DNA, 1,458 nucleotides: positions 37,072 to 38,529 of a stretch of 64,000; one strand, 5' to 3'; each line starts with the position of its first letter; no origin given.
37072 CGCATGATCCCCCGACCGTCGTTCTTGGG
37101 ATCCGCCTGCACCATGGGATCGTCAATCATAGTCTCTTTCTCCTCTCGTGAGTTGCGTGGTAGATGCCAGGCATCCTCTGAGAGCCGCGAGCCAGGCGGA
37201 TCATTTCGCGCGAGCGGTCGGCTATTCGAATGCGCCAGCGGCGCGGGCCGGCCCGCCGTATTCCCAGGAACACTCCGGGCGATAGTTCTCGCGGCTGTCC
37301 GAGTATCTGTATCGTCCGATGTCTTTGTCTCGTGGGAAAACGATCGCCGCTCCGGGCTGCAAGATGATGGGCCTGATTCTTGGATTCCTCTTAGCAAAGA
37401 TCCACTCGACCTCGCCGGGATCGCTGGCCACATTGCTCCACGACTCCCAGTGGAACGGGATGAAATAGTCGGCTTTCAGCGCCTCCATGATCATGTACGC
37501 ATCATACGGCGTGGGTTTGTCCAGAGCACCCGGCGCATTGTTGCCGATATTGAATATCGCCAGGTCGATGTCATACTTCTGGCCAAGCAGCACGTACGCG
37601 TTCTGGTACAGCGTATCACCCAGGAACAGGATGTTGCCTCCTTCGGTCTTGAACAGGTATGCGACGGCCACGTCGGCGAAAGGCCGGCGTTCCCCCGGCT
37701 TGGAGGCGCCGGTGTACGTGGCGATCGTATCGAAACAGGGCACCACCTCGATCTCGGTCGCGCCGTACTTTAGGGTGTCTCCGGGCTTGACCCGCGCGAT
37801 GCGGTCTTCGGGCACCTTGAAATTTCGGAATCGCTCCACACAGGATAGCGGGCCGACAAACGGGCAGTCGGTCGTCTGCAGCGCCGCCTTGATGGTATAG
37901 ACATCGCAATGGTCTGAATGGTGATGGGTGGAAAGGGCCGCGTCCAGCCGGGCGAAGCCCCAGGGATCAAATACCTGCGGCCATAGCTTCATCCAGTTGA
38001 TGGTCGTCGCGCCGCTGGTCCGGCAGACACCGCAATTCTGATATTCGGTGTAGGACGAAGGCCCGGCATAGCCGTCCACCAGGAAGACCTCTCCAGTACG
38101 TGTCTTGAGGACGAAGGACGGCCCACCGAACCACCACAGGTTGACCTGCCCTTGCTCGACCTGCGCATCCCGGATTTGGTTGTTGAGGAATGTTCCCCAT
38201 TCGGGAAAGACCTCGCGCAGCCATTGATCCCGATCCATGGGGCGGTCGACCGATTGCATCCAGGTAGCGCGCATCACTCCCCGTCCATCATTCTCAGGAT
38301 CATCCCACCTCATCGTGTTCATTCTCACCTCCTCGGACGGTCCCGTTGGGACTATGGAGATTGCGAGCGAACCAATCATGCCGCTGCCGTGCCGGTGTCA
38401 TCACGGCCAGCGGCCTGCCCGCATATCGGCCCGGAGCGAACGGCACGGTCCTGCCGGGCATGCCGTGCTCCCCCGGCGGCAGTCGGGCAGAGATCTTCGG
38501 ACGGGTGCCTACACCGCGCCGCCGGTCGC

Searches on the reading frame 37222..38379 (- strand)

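Call 68: search_protein_families(library=pfam, proteins=[window:37222-38379:-], max_evalue=0.00001)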
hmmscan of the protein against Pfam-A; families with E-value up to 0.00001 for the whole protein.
window:37222-38379:- (385 aa): 2 families
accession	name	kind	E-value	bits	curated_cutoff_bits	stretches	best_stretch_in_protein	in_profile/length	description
PF12706.13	Lactamase_B_2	-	3e-11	43.8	27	1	140-311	26-200/200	Beta-lactamase superfamily domain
PF13483.12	Lactamase_B_3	-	4.5e-09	36.9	24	1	81-310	2-160/160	Beta-lactamase superfamily domain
